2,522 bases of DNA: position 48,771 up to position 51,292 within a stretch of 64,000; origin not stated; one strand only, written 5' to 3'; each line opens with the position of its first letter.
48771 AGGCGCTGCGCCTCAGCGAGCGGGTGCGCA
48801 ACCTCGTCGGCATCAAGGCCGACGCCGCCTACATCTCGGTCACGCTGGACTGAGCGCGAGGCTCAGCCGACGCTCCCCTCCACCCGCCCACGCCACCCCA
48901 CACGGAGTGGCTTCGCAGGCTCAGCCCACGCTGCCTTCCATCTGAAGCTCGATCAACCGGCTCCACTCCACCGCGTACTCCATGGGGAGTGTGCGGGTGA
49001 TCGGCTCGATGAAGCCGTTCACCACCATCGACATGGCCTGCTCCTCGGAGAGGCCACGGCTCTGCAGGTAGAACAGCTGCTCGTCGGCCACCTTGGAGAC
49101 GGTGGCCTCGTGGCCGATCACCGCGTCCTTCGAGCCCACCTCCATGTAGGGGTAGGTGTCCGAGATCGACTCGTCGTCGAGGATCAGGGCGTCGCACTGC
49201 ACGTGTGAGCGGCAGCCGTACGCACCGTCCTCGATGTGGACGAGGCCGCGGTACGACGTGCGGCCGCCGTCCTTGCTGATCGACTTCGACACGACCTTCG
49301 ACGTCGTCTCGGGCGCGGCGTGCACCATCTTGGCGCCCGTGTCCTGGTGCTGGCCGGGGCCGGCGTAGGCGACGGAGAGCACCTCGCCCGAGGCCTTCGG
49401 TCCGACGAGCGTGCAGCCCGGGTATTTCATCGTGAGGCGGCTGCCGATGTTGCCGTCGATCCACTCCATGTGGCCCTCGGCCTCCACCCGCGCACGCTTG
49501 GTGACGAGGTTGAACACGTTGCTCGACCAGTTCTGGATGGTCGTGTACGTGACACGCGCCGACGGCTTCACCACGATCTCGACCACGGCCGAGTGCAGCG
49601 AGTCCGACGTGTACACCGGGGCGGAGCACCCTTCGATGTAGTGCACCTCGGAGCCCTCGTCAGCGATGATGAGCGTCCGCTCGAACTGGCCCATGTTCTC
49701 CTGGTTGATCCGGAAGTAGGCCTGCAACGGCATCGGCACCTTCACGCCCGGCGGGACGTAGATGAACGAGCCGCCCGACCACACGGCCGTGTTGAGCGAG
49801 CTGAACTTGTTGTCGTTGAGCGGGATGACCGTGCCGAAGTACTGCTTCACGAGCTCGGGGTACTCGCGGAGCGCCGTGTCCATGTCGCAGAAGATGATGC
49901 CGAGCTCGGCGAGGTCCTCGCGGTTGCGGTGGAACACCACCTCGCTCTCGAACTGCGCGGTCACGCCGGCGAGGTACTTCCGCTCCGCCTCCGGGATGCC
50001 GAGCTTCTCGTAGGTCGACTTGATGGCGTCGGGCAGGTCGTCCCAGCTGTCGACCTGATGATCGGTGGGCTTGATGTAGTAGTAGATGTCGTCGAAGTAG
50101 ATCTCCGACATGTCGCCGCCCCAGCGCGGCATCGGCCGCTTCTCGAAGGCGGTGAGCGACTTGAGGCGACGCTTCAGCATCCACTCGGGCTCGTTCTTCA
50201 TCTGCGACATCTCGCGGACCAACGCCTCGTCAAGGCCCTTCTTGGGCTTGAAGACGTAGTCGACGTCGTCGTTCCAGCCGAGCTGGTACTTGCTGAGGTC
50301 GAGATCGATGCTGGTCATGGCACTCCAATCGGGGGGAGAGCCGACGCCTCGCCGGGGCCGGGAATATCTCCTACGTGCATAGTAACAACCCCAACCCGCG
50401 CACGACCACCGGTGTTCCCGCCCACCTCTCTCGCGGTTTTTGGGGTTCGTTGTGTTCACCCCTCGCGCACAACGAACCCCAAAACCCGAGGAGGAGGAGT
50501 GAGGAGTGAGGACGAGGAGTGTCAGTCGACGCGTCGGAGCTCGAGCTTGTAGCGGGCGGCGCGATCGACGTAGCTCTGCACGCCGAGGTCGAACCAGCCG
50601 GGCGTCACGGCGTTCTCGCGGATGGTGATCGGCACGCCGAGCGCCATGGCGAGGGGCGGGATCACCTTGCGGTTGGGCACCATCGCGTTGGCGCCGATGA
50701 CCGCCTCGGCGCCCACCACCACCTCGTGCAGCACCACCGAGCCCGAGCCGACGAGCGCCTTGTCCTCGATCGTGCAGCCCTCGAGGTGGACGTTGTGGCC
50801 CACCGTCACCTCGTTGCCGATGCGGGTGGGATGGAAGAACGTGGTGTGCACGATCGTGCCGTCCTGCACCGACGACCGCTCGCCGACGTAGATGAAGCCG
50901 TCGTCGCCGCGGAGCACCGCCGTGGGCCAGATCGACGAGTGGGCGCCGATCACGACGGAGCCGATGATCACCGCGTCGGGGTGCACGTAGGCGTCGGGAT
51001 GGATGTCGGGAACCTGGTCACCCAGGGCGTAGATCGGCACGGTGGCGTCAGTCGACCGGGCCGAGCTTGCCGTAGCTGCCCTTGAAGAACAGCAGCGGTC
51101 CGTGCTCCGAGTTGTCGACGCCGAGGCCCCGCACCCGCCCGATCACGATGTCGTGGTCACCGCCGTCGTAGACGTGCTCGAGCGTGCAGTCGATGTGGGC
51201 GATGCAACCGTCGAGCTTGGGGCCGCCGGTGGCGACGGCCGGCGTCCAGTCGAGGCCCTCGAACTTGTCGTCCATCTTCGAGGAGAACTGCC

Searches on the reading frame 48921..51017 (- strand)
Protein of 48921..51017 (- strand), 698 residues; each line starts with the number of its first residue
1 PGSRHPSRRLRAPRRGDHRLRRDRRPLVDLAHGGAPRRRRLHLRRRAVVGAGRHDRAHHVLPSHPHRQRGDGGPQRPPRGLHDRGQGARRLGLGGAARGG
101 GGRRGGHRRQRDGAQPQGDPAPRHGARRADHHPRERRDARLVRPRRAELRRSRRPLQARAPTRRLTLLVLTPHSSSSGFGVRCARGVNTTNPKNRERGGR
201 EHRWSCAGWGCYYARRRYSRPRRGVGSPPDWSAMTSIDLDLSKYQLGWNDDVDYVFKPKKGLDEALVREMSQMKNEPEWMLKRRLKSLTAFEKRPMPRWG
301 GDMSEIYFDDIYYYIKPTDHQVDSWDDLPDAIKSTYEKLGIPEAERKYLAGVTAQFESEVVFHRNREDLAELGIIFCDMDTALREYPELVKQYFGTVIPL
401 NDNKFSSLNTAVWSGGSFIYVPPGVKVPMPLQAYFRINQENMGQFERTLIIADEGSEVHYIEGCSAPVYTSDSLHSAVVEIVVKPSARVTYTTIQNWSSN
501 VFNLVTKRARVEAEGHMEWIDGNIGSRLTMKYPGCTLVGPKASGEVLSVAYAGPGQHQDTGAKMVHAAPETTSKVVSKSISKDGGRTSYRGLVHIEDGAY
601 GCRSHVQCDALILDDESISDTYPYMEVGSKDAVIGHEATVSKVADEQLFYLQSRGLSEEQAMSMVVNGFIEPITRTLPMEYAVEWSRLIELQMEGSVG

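Call 7: search_protein_families(library=pfam, proteins=[window:48921-51017:-])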
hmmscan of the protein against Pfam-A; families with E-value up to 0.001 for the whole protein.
window:48921-51017:- (698 aa): 2 families
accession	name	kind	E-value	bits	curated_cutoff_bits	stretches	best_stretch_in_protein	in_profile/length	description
PF01458.23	SUFBD_core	-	9.3e-86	287.5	27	1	435-669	1-232/232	SUF system FeS cluster assembly, SufBD core domain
PF19295.5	SufBD_N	-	3.4e-10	40.3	23.5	1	367-432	106-171/172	SufBD protein N-terminal region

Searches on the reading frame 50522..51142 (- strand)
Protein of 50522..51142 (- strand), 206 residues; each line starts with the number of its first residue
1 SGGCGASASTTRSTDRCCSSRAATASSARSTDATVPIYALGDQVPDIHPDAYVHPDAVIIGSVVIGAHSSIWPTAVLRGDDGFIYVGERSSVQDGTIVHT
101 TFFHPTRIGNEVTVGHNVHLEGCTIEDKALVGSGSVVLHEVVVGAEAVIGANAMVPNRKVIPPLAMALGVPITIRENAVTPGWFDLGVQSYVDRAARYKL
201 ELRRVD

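Call 7: search_protein_families(library=pfam, proteins=[window:50522-51142:-])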
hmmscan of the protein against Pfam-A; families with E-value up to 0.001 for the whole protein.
window:50522-51142:- (206 aa): 3 families
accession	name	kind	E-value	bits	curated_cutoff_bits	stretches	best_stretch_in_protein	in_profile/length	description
PF00132.30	Hexapep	-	2.8e-18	65.2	27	3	122-156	1-35/36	Bacterial transferase hexapeptide (six repeats)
PF25084.1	LbH_EIF2B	-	5.3e-09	36.5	54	1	85-161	23-93/105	EIF2B subunit epsilon LbH domain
PF14602.12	Hexapep_2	-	5e-06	26.6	27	1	105-137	1-32/34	Hexapeptide repeat of succinyl-transferase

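Call 77: search_protein_families(library=ncbifam, proteins=[window:50522-51040:-], max_evalue=0.00001)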
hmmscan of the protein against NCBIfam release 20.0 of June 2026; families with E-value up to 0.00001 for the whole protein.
window:50522-51040:- (172 aa): 14 families
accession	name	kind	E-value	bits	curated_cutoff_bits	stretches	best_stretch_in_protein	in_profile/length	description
NF050158.1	CarbAnhydGPos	equivalog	2.1e-39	135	250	1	3-165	2-166/172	gamma carbonic anhydrase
TIGR02287.1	PaaY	equivalog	1.5e-29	103.1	319.6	1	3-171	1-171/192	phenylacetic acid degradation protein PaaY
NF010150.1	PRK13627.1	equivalog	2e-29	102.8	305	1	1-169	1-171/196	carnitine operon protein CaiE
NF040597.1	carb_anhyd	equivalog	1.8e-13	50.6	380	1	10-136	60-194/248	carbonic anhydrase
NF041874.1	EPS_EpsC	equivalog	1.2e-12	47.9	150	1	76-142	98-165/168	serine O-acetyltransferase EpsC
TIGR03570.1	NeuD_NnaD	subfamily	5.9e-12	45.6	160.8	1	17-137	88-200/202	NeuD/PglB/VioB family sugar acetyltransferase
NF053794.1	beta_CO2some_M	equivalog_domain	1.4e-10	40.9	550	1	11-126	20-129/320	beta-carboxysome scaffolding protein CcmM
NF003657.0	PRK05289.1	equivalog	2.4e-10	40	226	1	70-141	123-193/264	acyl-ACP--UDP-N-acetylglucosamine O-acyltransferase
TIGR01852.1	lipid_A_lpxA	equivalog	7.6e-09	35.2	231.05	0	68-140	116-187/254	acyl-ACP--UDP-N-acetylglucosamine O-acyltransferase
NF002060.0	PRK00892.1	subfamily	2.6e-08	33.4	207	0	72-125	114-168/345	UDP-3-O-(3-hydroxymyristoyl)glucosamine N-acyltransferase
TIGR01853.1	lipid_A_lpxD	equivalog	7.3e-08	31.7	242.5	0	73-127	118-173/325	UDP-3-O-(3-hydroxymyristoyl)glucosamine N-acyltransferase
NF010935.0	PRK14355.1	equivalog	3.4e-07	29.2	718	0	50-119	263-333/459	bifunctional UDP-N-acetylglucosamine diphosphorylase/glucosamine-1-phosphate N-acetyltransferase GlmU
NF052502.1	man1P_GTase_Rv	exception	4.6e-07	29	440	1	35-123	232-315/352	mannose-1-phosphate guanylyltransferase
TIGR01172.1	cysE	equivalog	1.9e-06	28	210.65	0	51-137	83-160/162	serine O-acetyltransferase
